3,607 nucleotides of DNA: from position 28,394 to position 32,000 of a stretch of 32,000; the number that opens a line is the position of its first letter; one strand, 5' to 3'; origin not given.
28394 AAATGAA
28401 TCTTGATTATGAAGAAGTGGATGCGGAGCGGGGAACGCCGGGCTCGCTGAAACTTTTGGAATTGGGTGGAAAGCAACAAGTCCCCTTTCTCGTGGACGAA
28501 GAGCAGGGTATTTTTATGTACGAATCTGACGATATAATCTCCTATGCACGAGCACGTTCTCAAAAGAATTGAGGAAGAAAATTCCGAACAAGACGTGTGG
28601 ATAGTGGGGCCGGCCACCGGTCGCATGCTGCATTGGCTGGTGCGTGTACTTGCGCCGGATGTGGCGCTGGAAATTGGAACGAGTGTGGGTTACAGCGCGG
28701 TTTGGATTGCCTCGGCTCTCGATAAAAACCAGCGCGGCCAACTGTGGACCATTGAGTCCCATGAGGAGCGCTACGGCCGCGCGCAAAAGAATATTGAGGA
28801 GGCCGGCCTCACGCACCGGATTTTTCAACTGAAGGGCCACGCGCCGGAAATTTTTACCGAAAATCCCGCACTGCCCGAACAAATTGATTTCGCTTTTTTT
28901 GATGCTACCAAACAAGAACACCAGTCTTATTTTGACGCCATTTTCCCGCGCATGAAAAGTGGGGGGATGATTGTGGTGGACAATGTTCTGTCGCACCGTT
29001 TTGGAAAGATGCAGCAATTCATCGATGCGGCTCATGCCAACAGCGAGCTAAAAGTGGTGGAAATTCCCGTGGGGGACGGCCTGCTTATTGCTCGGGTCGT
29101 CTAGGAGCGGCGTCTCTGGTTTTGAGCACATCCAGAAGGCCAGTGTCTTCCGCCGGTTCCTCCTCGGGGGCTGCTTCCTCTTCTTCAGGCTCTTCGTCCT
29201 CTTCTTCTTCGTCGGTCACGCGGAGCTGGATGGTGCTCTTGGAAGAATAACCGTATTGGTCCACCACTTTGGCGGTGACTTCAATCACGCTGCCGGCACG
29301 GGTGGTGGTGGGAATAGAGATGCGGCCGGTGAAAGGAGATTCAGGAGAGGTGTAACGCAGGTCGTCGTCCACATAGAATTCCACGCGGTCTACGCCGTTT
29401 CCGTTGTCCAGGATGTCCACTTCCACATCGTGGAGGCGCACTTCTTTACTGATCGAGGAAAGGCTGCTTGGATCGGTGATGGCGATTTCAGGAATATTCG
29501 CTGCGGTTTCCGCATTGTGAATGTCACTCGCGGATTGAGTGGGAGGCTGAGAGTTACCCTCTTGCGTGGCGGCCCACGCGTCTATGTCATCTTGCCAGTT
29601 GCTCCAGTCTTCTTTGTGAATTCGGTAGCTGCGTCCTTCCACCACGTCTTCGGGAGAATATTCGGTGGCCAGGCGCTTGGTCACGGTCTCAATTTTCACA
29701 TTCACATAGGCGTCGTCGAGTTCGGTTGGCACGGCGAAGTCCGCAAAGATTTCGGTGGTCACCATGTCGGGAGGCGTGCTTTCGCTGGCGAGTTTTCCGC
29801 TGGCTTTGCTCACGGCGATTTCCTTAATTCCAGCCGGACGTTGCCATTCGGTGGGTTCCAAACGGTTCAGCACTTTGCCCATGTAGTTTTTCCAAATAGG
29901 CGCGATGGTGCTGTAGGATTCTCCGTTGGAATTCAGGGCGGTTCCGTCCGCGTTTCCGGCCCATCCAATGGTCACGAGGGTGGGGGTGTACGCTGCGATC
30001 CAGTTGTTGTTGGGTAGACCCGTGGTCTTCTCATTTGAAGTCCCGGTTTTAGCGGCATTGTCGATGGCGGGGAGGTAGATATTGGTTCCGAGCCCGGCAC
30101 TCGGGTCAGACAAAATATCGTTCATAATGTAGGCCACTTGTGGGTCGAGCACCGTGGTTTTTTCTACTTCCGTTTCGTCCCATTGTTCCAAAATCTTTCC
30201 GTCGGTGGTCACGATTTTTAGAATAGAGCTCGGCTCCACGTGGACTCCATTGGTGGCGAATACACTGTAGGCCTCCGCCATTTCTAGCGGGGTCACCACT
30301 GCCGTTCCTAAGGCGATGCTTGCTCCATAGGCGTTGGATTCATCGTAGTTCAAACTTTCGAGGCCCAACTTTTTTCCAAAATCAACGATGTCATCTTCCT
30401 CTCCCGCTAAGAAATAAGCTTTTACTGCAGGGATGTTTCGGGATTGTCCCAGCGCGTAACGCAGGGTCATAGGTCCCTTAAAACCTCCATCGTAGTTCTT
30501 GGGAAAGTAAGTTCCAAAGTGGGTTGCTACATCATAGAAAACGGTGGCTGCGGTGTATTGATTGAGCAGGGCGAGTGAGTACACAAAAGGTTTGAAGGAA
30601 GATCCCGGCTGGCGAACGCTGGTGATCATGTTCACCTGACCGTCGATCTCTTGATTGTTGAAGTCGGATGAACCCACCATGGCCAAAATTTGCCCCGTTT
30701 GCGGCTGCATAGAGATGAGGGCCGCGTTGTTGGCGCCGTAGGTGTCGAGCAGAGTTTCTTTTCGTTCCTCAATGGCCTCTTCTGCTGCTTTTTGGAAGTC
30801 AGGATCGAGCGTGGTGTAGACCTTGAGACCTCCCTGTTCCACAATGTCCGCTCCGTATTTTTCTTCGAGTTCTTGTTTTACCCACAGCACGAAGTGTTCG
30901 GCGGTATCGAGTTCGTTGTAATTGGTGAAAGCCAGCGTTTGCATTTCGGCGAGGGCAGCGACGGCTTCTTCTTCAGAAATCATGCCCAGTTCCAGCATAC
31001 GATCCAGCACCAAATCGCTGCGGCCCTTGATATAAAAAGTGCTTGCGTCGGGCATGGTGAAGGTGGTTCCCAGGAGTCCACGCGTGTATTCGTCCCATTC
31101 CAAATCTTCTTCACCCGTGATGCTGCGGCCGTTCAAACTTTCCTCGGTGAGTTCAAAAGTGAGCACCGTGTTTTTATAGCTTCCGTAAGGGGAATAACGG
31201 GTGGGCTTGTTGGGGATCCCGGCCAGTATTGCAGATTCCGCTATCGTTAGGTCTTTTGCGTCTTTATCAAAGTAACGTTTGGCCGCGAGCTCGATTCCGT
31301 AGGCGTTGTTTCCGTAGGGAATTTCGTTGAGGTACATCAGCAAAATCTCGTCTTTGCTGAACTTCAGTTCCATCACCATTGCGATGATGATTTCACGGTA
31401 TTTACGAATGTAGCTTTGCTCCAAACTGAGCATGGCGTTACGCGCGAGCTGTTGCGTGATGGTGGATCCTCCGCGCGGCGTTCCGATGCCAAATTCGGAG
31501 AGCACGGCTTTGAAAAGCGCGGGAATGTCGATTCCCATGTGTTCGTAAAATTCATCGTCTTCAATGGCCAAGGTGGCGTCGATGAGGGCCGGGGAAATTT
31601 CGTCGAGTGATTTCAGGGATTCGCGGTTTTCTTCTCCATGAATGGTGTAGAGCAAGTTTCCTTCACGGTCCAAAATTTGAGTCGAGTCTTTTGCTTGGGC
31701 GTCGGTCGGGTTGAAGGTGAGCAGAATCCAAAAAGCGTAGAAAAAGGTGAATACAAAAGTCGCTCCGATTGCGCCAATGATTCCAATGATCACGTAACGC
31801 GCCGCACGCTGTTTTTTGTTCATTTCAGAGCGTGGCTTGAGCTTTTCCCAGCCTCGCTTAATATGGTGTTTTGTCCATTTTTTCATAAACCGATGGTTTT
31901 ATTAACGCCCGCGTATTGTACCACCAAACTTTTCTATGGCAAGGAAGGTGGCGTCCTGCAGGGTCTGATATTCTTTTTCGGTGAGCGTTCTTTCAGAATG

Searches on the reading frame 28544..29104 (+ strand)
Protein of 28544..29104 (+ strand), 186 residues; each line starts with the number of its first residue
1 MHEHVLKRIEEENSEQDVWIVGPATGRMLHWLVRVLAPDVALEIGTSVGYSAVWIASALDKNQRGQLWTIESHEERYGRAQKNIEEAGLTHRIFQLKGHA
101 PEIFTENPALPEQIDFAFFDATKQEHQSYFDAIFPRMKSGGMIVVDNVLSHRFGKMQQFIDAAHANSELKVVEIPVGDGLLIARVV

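Call 40: search_protein_families(library=pfam, proteins=[window:28544-29104:+])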
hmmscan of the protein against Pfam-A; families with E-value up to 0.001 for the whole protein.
window:28544-29104:+ (186 aa): 3 families
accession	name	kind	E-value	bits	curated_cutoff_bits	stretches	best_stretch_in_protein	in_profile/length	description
PF01596.23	Methyltransf_3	-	4.2e-21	75.6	22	1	17-184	24-202/204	O-methyltransferase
PF13578.12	Methyltransf_24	-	1.6e-17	64.7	26.3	1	42-148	1-105/105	Methyltransferase domain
PF01135.25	PCMT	-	0.00072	19.8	20.3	0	26-91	63-125/210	Protein-L-isoaspartate(D-aspartate) O-methyltransferase (PCMT)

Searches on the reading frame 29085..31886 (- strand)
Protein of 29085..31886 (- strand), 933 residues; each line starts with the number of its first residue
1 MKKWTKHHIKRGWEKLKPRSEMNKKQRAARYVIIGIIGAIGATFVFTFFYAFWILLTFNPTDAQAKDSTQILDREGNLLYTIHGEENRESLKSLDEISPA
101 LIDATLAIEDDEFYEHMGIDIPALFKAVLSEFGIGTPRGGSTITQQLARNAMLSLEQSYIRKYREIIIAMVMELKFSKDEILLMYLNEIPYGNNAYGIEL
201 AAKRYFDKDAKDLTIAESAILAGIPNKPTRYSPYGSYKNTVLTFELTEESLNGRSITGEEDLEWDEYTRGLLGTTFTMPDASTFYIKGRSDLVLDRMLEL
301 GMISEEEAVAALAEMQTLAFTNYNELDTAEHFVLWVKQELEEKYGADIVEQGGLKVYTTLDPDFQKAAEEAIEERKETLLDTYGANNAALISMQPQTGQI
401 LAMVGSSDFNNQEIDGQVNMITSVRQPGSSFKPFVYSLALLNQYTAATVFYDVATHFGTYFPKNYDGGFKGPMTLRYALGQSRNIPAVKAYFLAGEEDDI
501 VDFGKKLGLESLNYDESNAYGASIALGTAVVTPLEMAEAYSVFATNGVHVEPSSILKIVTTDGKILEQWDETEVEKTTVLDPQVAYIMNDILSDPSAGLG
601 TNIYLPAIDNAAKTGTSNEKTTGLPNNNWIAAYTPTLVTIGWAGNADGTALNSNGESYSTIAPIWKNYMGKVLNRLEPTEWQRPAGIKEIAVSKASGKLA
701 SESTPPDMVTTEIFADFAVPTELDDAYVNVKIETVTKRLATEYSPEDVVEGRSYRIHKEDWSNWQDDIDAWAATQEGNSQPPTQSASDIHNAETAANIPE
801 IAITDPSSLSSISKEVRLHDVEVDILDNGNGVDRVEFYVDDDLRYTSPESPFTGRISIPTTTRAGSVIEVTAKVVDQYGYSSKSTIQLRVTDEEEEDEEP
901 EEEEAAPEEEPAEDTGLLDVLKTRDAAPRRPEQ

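Call 40: search_protein_families(library=pfam, proteins=[window:29085-31886:-])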
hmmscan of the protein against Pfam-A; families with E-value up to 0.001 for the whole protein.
window:29085-31886:- (933 aa): 3 families
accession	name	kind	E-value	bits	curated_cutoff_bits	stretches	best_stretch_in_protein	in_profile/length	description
PF00912.28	Transgly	-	1.5e-56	191.1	27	1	76-239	2-165/178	Transglycosylase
PF00905.27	Transpeptidase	-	1.7e-26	93.6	22.1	1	392-643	5-275/299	Penicillin binding protein transpeptidase domain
PF17957.7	Big_7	-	3.6e-07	31.2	24.1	1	799-862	1-61/70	Bacterial Ig domain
